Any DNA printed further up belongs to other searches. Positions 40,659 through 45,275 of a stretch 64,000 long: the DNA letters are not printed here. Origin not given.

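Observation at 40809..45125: Glycine-coded C-A-T-R NRPS could make N-acyl-glycinal or N-acylethanolamine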

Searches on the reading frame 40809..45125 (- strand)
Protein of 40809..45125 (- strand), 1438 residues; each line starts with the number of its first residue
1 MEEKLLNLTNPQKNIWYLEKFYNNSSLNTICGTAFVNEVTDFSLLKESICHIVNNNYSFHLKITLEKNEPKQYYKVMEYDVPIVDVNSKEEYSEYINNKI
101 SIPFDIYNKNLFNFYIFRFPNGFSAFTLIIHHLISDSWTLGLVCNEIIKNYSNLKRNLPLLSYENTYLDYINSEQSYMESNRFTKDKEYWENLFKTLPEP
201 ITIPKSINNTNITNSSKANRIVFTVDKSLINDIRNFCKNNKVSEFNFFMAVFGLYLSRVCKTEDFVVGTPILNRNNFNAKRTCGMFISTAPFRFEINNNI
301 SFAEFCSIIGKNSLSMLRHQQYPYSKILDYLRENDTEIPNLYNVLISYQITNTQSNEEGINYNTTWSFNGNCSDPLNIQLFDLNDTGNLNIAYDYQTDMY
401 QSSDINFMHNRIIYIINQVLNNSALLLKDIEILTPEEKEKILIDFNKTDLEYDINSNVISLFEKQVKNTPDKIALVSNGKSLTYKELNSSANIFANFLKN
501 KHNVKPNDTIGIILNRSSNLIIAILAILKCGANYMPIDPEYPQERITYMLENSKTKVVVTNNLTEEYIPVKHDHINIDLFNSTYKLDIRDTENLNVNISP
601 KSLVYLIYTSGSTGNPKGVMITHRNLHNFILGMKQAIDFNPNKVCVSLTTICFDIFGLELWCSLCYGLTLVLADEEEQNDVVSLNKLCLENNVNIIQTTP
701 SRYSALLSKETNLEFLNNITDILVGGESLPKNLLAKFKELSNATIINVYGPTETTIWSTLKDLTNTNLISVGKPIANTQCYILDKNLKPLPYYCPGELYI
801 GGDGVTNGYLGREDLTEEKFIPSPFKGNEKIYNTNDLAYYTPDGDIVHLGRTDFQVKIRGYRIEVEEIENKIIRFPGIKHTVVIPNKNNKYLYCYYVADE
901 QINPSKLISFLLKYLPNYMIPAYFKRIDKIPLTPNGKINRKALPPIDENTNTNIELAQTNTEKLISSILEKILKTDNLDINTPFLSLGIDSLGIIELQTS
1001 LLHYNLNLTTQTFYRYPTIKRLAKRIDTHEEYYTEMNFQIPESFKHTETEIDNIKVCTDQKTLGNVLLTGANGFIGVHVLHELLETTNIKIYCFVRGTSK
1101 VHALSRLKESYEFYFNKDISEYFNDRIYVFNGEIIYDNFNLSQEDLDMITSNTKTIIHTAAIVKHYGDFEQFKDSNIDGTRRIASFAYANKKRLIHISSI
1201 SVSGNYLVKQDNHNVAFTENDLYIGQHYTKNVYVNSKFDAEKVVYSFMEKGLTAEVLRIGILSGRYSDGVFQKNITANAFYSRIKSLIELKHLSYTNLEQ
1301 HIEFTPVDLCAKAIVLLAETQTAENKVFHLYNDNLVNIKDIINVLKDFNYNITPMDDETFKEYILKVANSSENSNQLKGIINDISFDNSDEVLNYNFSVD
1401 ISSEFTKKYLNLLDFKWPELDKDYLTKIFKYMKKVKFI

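Call 5: search_protein_families(library=pfam, proteins=[window:40809-45125:-], max_evalue=0.01)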
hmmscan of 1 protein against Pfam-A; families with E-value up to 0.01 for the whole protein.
window:40809-45125:- (1438 aa): 10 families
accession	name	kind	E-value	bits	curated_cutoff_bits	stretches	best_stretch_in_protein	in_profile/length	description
PF00501.34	AMP-binding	-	1.6e-84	284.4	29.9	1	462-810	1-384/384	AMP-binding enzyme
PF00668.25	Condensation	-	8.8e-77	259.2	30.6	1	5-442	4-456/456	Condensation domain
PF07993.18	NAD_binding_4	-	4.5e-42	144.4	20.1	1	1068-1314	1-258/258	Male sterility protein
PF01370.27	Epimerase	-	1.4e-15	57.8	20.9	1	1066-1323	1-230/240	NAD dependent epimerase/dehydratase family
PF01073.25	3Beta_HSD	-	1.8e-09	37.5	22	1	1068-1245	2-158/280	3-beta hydroxysteroid dehydrogenase/isomerase family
PF00550.31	PP-binding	-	4.8e-09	36.8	20.8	1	965-1026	3-67/67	Phosphopantetheine attachment site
PF04321.23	RmlD_sub_bind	-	2.6e-07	30.4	27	1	1065-1371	2-257/287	RmlD substrate binding domain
PF13193.12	AMP-binding_C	-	5.3e-06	27.7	24.5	1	867-937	1-76/76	AMP-binding enzyme C-terminal domain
PF16363.11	GDP_Man_Dehyd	-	1.1e-05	25.5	27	1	1067-1342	1-259/332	GDP-mannose 4,6 dehydratase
PF02719.21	Polysacc_synt_2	-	0.0022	17.7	20.2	1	1066-1198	1-127/293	Polysaccharide biosynthesis protein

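Call 6: search_protein_families(library=ncbifam, proteins=[window:40809-45125:-], max_evalue=0.01)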
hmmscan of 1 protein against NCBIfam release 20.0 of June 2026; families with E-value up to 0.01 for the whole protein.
window:40809-45125:- (1438 aa): 116 families (the best 25 are shown)
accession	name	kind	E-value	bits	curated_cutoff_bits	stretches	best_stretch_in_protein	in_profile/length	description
NF047350.1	aureusi_NRPS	equivalog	7.8e-267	888.7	2500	3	596-1434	1567-2370/2373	aureusimine non-ribosomal peptide synthetase AusA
NF038078.1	NRPS_MxcG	equivalog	7e-154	514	2300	1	5-1378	4-1384/1442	myxochelin non-ribosomal peptide synthetase MxcG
NF004282.0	PRK05691.1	subfamily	9.7e-150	499.8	4090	1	6-996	676-1674/4334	non-ribosomal peptide synthase/polyketide synthase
NF041803.1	NRPS_SolG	exception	1.2e-122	410.5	2200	1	129-1026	242-1155/1163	solanimycin non-ribosomal peptide synthetase SolG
TIGR01733.1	AA-adenyl-dom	subfamily_domain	2e-119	399.1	317.4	1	483-883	1-409/409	amino acid adenylation domain-containing protein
NF007605.2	PRK10252.1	equivalog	8.9e-117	391.2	2400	1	128-1032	133-1047/1292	enterobactin non-ribosomal peptide synthetase EntF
TIGR03443.1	alpha_am_amid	equivalog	1.6e-99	334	1030.1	3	909-1377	788-1292/1390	L-aminoadipate-semialdehyde dehydrogenase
NF003417.0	PRK04813.1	subfamily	4.7e-86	289.3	476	1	457-943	4-499/505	D-alanine--poly(phosphoribitol) ligase subunit DltA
TIGR01734.1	D-ala-DACP-lig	equivalog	4.7e-81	272.8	559.85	1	458-943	2-498/504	D-alanine--poly(phosphoribitol) ligase subunit DltA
NF004837.0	PRK06187.1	subfamily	6e-66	222.8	476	1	452-943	4-518/531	long-chain-fatty-acid--CoA ligase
TIGR01746.1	Thioester-redct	subfamily_domain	1.2e-58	199.2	213.35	1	1065-1438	1-371/371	thioester reductase domain-containing protein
TIGR01923.1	menE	equivalog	8.4e-52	176.5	330.15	1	483-943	1-442/442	o-succinylbenzoate--CoA ligase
TIGR03098.1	ligase_PEP_1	hypoth_equivalog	5.9e-51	173.5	592.35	1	460-943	4-514/517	acyl-CoA ligase (AMP-forming), exosortase A system-associated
NF052269.1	Staph_lig_FadD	equivalog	8e-49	166.3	650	1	468-944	12-490/499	long-chain-fatty-acid--CoA ligase FadD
NF002966.0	PRK03640.1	equivalog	1.8e-48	165.3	556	1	462-944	8-477/483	o-succinylbenzoate--CoA ligase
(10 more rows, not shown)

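Call 7: search_solved_structures(query=window:40809-45125:-, max_evalue=1e-10)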
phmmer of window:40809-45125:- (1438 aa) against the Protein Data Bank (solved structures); distinct sequences matched with E-value up to 1e-10: 179 (the best 60 are shown).
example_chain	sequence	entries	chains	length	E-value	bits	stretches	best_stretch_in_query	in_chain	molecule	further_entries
6mfz_A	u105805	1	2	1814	7.6e-226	755.9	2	128-1028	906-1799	Linear gramicidin synthase subunit A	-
9be3_A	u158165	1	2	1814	1.6e-225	754.9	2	128-1028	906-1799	Linear gramicidin synthase subunit A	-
9meh_A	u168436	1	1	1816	1.6e-225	754.9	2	128-1028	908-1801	Linear gramicidin synthase subunit A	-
9be4_A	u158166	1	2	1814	6.2e-225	752.9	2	128-1028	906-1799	Linear gramicidin synthase subunit A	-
6mfy_A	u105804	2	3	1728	4.5e-217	726.9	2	128-948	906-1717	Linear gramicidin synthase subunit A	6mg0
8xjz_C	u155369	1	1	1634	1e-145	490.5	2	81-1024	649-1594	Peptide synthetase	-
5u89_A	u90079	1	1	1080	2.5e-135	456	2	436-1030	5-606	Amino acid adenylation domain protein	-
9bfd_B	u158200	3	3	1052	1.2e-122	413.9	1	76-1030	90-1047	Tyrocidine synthase 2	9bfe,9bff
8jbr_A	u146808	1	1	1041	6.1e-117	395.1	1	93-1025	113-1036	McyA protein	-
6mfx_A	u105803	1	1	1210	4.5e-116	392.2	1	454-1050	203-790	Linear gramicidin synthase subunit A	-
6mfw_A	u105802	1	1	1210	1.1e-115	390.9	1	454-1046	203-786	Linear gramicidin synthase subunit A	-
6p1j_A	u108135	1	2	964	3.9e-115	389.1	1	9-943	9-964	Txo2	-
4zxh_A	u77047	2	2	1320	1e-114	387.7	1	49-1032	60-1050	ABBFA_003403 | Tyrocidine synthetase 3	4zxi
9bfd_A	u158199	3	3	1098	3.6e-114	385.9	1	453-1024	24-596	Tyrocidine synthase 1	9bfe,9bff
2vsq_A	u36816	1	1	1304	9.3e-114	384.5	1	74-1022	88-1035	SURFACTIN SYNTHETASE SUBUNIT 3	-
7ly4_E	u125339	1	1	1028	9.1e-105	354.7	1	108-1026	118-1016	BmdB, bacillamide NRPS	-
7ly7_A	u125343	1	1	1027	1e-104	354.6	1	108-1026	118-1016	BmdB, Bacillamide NRPS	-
6vhy_A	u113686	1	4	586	2.9e-51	177.5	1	458-1026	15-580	NpsA Adenylation Domain, Non-ribosomal peptide synthetase fusion protein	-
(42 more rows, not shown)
